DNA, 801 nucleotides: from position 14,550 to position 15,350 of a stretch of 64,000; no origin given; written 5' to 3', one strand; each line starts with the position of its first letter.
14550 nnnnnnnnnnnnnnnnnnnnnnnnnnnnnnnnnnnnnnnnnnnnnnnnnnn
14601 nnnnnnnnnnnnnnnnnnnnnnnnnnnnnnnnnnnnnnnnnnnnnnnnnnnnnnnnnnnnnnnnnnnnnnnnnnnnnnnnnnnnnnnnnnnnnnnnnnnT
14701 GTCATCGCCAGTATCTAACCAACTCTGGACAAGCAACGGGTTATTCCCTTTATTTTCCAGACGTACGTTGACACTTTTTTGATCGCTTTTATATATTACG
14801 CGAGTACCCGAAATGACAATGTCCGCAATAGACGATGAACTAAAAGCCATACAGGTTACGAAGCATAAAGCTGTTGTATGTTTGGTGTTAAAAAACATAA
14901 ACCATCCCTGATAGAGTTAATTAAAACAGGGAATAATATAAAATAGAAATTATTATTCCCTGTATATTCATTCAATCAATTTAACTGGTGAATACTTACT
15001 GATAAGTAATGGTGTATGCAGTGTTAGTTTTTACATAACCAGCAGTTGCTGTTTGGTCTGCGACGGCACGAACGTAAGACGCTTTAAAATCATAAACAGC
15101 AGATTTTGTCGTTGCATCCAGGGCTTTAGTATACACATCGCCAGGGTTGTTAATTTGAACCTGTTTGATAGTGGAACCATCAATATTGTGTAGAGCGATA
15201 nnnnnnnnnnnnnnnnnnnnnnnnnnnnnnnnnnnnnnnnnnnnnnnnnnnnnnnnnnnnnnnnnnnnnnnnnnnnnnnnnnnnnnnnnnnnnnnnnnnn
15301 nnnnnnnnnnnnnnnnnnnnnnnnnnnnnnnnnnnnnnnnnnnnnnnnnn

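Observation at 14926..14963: Strong intra-operon hairpin after the major pilin gene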

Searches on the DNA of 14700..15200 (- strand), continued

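Call 24: get_annotated_region(hit=H77, flank=800)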
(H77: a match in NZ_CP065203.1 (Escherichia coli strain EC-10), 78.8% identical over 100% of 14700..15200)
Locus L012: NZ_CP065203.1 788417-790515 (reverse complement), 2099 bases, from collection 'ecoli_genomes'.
description: Escherichia coli strain EC-10 chromosome, complete genome
organism: Escherichia coli strain EC-10 (NCBI taxid 562)
replicon: chromosome; assembly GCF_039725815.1
host: Gallus gallus domesticus; source: cloaca; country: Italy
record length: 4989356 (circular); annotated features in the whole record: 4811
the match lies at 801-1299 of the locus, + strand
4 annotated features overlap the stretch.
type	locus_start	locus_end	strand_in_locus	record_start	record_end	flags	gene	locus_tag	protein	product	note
CDS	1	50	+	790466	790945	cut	folK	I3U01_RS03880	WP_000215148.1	2-amino-4-hydroxy-6-hydroxymethyldihydropteridine diphosphokinase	-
CDS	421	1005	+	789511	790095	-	yadN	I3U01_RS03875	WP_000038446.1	fimbrial protein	-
CDS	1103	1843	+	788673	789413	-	-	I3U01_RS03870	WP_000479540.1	fimbrial chaperone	-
CDS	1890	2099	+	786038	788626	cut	-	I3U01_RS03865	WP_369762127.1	outer membrane usher protein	-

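Call 25: get_annotated_region(hit=H78, flank=800)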
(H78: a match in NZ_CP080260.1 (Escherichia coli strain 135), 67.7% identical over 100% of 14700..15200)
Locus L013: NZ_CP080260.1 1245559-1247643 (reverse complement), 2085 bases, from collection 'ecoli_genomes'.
description: Escherichia coli strain 135 chromosome, complete genome
organism: Escherichia coli strain 135 (NCBI taxid 562)
replicon: chromosome; assembly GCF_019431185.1
host: -; source: Chicken fecal; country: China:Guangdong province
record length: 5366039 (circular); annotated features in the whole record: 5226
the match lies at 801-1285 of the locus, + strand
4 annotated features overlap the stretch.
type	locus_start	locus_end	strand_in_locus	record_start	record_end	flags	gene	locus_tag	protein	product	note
CDS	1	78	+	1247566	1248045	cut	folK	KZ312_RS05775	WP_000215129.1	2-amino-4-hydroxy-6-hydroxymethyldihydropteridine diphosphokinase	-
CDS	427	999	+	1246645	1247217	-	-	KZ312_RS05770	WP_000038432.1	fimbrial protein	-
CDS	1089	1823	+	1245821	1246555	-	-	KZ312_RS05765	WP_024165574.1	fimbrial chaperone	-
CDS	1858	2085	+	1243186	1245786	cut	-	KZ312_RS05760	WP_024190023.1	outer membrane usher protein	-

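Call 26: get_annotated_region(hit=H84, flank=1500)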
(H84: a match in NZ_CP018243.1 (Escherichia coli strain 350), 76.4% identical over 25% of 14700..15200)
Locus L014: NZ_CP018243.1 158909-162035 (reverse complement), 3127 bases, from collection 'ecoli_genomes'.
description: Escherichia coli strain 350 chromosome, complete genome
organism: Escherichia coli strain 350 (NCBI taxid 562)
replicon: chromosome; assembly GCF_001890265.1
host: missing; source: human; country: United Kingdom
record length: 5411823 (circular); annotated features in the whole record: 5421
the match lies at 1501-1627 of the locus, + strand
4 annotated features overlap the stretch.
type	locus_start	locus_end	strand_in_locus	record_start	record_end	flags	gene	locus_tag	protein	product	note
CDS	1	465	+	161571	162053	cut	folK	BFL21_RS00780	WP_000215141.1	2-amino-4-hydroxy-6-hydroxymethyldihydropteridine diphosphokinase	-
CDS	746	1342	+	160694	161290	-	-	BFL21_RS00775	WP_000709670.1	fimbrial protein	-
CDS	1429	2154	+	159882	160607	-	-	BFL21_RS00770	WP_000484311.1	fimbrial chaperone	-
CDS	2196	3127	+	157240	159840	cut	-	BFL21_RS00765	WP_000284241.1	outer membrane usher protein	-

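Call 27: get_annotated_region(hit=H88, flank=1500)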
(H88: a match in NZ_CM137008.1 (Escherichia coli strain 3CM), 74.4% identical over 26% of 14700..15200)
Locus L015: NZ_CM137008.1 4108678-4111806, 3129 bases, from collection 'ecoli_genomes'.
description: Escherichia coli strain 3CM chromosome, whole genome shotgun sequence
organism: Escherichia coli strain 3CM (NCBI taxid 562)
replicon: chromosome; assembly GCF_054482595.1
host: Mink; source: missing; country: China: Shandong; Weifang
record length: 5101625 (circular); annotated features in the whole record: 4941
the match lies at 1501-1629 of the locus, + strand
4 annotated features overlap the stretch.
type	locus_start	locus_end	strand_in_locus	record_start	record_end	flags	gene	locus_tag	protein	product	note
CDS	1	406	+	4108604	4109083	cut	folK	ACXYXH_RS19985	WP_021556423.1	2-amino-4-hydroxy-6-hydroxymethyldihydropteridine diphosphokinase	-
CDS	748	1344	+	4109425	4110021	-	-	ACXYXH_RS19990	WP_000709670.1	fimbrial protein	-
CDS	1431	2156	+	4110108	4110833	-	-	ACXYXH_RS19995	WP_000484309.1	fimbrial chaperone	-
CDS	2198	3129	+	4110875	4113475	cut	-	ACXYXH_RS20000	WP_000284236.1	outer membrane usher protein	-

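Call 28: get_annotated_region(hit=H89, flank=1500)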
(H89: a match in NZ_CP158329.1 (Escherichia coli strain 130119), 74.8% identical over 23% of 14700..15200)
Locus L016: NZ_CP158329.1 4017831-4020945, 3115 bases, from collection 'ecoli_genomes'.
description: Escherichia coli strain 130119 chromosome, complete genome
organism: Escherichia coli strain 130119 (NCBI taxid 562)
replicon: chromosome; assembly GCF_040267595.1
host: Homo sapiens; source: Surveillance; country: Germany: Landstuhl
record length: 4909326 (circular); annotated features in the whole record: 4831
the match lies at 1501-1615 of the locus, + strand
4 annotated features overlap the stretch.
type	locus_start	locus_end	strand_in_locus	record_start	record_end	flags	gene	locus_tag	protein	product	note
CDS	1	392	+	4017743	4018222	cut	folK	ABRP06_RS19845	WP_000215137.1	2-amino-4-hydroxy-6-hydroxymethyldihydropteridine diphosphokinase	-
CDS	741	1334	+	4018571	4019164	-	-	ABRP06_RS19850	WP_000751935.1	fimbrial protein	-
CDS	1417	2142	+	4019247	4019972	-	-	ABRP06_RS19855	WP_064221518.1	fimbrial chaperone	-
CDS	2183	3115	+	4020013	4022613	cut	-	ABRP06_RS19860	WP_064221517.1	outer membrane usher protein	-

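Call 29: get_annotated_region(hit=H90, flank=1500)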
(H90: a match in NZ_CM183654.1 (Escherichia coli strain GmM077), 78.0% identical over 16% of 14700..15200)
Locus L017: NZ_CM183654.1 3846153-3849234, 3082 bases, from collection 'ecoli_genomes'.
description: Escherichia coli strain GmM077 chromosome, whole genome shotgun sequence
organism: Escherichia coli strain GmM077 (NCBI taxid 562)
replicon: chromosome; assembly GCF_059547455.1
host: Homo sapiens; source: -; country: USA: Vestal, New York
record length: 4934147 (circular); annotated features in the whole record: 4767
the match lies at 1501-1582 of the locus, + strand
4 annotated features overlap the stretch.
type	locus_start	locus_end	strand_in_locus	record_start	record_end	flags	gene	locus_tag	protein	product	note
CDS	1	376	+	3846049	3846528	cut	folK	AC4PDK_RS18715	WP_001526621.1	2-amino-4-hydroxy-6-hydroxymethyldihydropteridine diphosphokinase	-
CDS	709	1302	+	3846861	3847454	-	-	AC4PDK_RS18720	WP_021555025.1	fimbrial protein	-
CDS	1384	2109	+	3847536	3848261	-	-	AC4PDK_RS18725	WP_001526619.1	fimbrial chaperone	-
CDS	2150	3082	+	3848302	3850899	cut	-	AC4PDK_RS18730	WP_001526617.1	outer membrane usher protein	-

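Call 83: search_dna_similar(query=L005:960-1160:+, collection=ecoli_genomes, mode=near, max_rows=40, rows=spread)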
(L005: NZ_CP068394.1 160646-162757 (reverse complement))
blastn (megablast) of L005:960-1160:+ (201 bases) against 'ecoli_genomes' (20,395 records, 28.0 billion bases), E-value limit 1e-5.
Records with a match: 561; places in all: 563; records where one place covers at least 80% of the query: 559.
Genomes with a match: 561 of 5426; with a place that covers at least 80% of the query: 559. Places per genome that has any: lowest 1, median 1, highest 2. On chromosomes: 563 places; on plasmids: 0.
Best place of each record, by identity: >=99% 469; 95-99% 7; 90-95% 85.
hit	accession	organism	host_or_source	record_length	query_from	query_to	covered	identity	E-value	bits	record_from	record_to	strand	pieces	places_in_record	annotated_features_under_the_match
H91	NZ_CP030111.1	Escherichia coli strain MCJCHV-1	Homo sapiens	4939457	1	201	100%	100.0%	4e-100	372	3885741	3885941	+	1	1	fimbrial chaperone | fimbrial protein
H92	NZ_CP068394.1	Escherichia coli strain M-17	medicine "BIOFLOR"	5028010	1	201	100%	100.0%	4e-100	372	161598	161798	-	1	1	fimbrial chaperone | fimbrial protein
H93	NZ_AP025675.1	Escherichia coli strain Rb-3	Homo sapiens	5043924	1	201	100%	100.0%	4e-100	372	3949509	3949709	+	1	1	fimbrial chaperone | fimbrial protein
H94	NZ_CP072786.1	Escherichia coli strain JA0257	not applicable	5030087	1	201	100%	100.0%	4e-100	372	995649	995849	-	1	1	fimbrial chaperone | fimbrial protein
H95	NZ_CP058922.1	Escherichia coli strain MS10711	Homo sapiens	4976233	1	201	100%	100.0%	4e-100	372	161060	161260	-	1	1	fimbrial chaperone | fimbrial protein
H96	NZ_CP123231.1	Escherichia coli strain 5132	Homo sapiens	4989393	1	201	100%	100.0%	4e-100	372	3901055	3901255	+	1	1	fimbrial chaperone | fimbrial protein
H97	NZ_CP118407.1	Escherichia coli strain GABEEC10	Homo sapiens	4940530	1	201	100%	100.0%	4e-100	372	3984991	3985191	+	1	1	fimbrial chaperone | fimbrial protein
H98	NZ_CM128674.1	Escherichia coli strain EC444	pharyngeal swab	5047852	1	201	100%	100.0%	4e-100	372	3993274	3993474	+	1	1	fimbrial chaperone | fimbrial protein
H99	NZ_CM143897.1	Escherichia coli strain E23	Homo sapiens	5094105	1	201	100%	100.0%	4e-100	372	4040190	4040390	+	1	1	fimbrial chaperone | fimbrial protein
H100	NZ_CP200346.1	Escherichia coli strain EC36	aquaculture water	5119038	1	201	100%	100.0%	4e-100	372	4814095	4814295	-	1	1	fimbrial chaperone | fimbrial protein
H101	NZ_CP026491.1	Escherichia coli strain HS13-1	Homo sapiens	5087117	1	201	100%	99.5%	2e-98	366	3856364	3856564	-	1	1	fimbrial chaperone | fimbrial protein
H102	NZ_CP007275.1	Escherichia coli strain O18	-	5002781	1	201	100%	99.5%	2e-98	366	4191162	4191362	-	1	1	fimbrial chaperone | fimbrial protein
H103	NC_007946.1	Escherichia coli UTI89 strain UTI89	-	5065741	1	201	100%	99.5%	2e-98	366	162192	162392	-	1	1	fimbrial chaperone | fimbrial protein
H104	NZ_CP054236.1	Escherichia coli strain EcPF5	Homo sapiens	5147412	1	201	100%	99.5%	2e-98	366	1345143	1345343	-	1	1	fimbrial chaperone | fimbrial protein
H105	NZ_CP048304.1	Escherichia coli strain 9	environment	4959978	1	201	100%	99.5%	2e-98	366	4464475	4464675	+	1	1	fimbrial chaperone | fimbrial protein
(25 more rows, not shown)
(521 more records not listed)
